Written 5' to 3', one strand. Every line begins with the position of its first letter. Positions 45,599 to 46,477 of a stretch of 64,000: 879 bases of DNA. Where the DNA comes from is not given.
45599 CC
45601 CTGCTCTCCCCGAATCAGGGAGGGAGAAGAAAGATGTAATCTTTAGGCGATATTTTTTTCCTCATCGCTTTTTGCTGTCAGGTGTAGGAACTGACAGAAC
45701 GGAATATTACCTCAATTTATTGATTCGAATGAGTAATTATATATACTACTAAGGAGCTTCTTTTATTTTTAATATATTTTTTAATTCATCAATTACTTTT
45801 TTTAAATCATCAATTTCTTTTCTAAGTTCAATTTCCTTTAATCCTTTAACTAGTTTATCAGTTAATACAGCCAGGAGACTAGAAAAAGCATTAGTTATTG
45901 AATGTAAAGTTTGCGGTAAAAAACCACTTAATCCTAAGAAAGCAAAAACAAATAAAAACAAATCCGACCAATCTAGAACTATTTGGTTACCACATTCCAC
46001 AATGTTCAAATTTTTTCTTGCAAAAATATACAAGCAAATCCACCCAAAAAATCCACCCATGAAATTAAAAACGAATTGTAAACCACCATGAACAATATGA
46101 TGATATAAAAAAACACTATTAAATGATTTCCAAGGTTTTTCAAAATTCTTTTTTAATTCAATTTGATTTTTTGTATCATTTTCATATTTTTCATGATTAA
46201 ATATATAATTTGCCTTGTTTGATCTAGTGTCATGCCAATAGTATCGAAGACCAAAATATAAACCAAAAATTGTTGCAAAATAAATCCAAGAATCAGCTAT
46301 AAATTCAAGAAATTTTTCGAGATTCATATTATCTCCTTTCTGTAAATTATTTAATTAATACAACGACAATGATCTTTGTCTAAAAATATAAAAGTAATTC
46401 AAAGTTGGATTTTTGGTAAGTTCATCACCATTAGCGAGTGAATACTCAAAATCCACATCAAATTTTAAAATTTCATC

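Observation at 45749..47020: Unknown two-gene membrane-protein cassette embedded in the repeat island (candidate novel accessory or defence module)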

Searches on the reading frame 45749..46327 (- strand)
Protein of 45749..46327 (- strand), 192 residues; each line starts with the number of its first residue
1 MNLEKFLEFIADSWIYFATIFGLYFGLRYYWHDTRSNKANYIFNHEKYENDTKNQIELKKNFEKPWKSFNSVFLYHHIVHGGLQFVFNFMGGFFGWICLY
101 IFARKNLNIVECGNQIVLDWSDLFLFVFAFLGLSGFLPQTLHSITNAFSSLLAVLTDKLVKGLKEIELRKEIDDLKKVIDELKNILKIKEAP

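Call 3: search_protein_families(library=pfam, proteins=[window:45749-46327:-], max_evalue=1)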
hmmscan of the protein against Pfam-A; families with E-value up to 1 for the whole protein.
window:45749-46327:- (192 aa): 0 families

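Call 4: search_protein_families(library=padloc, proteins=[window:45749-46327:-], max_evalue=1)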
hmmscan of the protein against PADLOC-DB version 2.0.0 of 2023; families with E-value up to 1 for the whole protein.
window:45749-46327:- (192 aa): 1 family
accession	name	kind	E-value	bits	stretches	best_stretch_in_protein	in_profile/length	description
PDLC02912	2TM_IV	-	0.0039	14.6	1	5-78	62-134/235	-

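Call 5: search_protein_families(library=ncbifam, proteins=[window:45749-46327:-], max_evalue=1)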
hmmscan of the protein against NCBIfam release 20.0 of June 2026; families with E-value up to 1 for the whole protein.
window:45749-46327:- (192 aa): 1 family
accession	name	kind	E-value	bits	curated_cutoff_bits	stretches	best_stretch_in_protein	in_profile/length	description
NF038235.1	retron_Ec48_2TM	equivalog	0.00089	18.9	65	1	6-89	57-139/219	retron Ec48 family effector membrane protein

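Call 6: find_homologous_proteins(query=window:45749-46327:-)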
Query window:45749-46327:- (192 aa): 2 proteins with E <= 0.001 among 355 candidates.
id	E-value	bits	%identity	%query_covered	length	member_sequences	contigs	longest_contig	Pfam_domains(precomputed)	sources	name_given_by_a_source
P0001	5.0e-125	433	100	100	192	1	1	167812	-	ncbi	ncbi:MAG: hypothetical protein V1779_16880 [bacterium]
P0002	2.1e-45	173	75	55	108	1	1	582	-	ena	-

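Call 9: find_encoding_contigs(protein=P0002, flank=10000)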
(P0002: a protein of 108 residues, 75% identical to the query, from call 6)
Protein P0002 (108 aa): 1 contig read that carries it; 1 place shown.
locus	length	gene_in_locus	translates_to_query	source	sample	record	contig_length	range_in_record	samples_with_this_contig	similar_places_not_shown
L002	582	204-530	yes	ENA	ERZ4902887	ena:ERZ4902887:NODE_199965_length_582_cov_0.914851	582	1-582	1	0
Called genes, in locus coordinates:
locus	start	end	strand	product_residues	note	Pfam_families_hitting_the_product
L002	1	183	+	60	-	?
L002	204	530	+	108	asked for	-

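Call 22: search_protein_families(library=phrogs, proteins=[window:45749-46327:-], max_evalue=1)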
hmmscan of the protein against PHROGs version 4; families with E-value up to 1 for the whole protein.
window:45749-46327:- (192 aa): 2 families
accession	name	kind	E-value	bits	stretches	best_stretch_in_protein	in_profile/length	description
phrog_31074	-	unknown function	0.11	13.5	1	176-189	5-18/29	-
phrog_26583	-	unknown function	0.11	13.5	1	164-184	64-84/90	-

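Call 24: search_solved_structures(query=window:45749-46327:-, max_evalue=10)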
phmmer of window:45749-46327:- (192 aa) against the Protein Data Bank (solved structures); distinct sequences matched with E-value up to 10: 6.
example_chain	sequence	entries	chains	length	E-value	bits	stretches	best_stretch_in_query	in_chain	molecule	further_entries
6wt5_A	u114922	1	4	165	0.00042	23.4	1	105-181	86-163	Bacterial STING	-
8ztp_A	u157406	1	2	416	0.17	14.9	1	18-79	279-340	cysteine desulfurase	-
7cui_B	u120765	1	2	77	0.99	12.4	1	45-87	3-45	Protection of telomeres protein tpz1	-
5fir_A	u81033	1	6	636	1.7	11.6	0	16-72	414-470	5'-3' EXORIBONUCLEASE 2 HOMOLOG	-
9xzi_A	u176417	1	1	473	1.7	11.6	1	41-90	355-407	Polycomb protein SUZ12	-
5wai_B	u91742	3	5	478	1.7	11.6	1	41-90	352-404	Polycomb protein SUZ12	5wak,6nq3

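Call 25: search_solved_structures(query=window:45749-46327:-, max_evalue=0.01, show_alignments=1)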
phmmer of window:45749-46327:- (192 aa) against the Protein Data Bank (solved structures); distinct sequences matched with E-value up to 0.01: 1.
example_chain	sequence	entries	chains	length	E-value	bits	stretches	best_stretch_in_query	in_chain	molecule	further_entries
6wt5_A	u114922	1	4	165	0.00042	23.4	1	105-181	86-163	Bacterial STING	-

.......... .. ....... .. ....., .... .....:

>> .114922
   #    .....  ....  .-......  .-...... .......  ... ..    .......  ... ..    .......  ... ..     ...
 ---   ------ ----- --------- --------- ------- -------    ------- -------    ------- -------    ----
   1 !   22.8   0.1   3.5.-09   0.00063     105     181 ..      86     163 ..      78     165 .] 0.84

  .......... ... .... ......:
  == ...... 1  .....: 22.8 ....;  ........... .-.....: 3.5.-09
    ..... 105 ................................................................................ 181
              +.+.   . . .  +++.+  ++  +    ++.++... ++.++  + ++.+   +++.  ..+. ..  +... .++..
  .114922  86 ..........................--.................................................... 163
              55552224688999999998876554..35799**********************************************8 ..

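Call 56: predict_structure(alignment_id=A2)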
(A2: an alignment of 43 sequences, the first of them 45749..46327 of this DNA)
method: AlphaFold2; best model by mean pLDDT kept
length: 192 residues; sequences in the alignment: 43
mean_pLDDT: 84.2   pTM: 0.61
mean pLDDT of the five models: 84.2, 83.9, 83.5, 82.6, 80.1
residues with pLDDT >= 90: 80; 70-90: 77; 50-70: 35; < 50: 0
segments of 3 or more residues with pLDDT < 50: none
pLDDT, mean of each block of 10 residues (from residue 1): 80 86 78 73 64 61 61 78 84 90 90 92 96 87 93 97 97 97 96 83
secondary structure, 60 per line:
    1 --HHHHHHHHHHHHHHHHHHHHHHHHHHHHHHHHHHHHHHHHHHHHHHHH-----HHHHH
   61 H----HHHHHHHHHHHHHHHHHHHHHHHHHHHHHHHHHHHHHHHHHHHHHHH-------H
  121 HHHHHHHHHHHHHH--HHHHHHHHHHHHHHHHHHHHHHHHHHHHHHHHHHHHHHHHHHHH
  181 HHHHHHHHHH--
elements in order: H3-50 H56-61 H66-112 H120-134 H137-190

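Call 57: search_protein_families(library=ncbifam, alignment_id=A2, max_evalue=0.01)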
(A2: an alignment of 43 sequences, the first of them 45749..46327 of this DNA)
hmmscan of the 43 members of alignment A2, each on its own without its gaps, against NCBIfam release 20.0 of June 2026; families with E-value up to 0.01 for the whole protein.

A. member 1, window:45749-46327:- (192 aa): 1 family
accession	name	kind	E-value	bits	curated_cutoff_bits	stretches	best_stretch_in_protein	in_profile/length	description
NF038235.1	retron_Ec48_2TM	equivalog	0.00089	18.9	65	1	6-89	57-139/219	retron Ec48 family effector membrane protein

B. families by the number of members that match (of 43 scanned): 5 families
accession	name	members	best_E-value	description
NF038235.1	retron_Ec48_2TM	1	0.00089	retron Ec48 family effector membrane protein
NF038354.1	trnsprt_adja_43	1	0.0024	putative transporter small subunit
NF003715.0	PRK05326.1-2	1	0.0029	potassium/proton antiporter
TIGR04370.1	glyco_rpt_poly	1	0.0041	oligosaccharide repeat unit polymerase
NF047761.1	LBF_4227_fam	1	0.0051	LBF_4227 family protein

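Call 58: search_protein_families(library=pfam, alignment_id=A2, max_evalue=0.01)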
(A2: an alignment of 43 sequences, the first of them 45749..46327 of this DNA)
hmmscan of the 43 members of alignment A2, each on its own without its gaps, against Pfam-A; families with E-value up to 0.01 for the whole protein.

A. member 1, window:45749-46327:- (192 aa): 0 families

B. families by the number of members that match (of 43 scanned): 0 families

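Call 60: search_solved_structures(query=A2, max_evalue=10)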
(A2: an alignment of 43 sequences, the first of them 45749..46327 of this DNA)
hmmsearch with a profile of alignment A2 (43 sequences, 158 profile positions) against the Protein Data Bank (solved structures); distinct sequences matched with E-value up to 10: 4.
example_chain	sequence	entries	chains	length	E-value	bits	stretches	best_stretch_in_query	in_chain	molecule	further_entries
9cpc_4O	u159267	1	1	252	1.6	11.4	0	99-145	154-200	Ciliary microtubule inner protein 2B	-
9cpc_4M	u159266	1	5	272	1.9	11.3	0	99-145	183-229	Ciliary microtubule inner protein 2B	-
7rro_H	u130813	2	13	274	2.2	11.1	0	102-151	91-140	Protein FAM166B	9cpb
9eri_A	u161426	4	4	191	9.9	8.9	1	54-106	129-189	Na(+)-translocating ferredoxin:NAD(+) oxidoreductase complex subunit A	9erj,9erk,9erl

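Call 73: search_dna_similar(query=window:45749-46327:-, collection=phages, mode=protein, max_evalue=0.01)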
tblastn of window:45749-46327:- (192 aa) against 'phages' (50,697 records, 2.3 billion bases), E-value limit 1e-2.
No match.
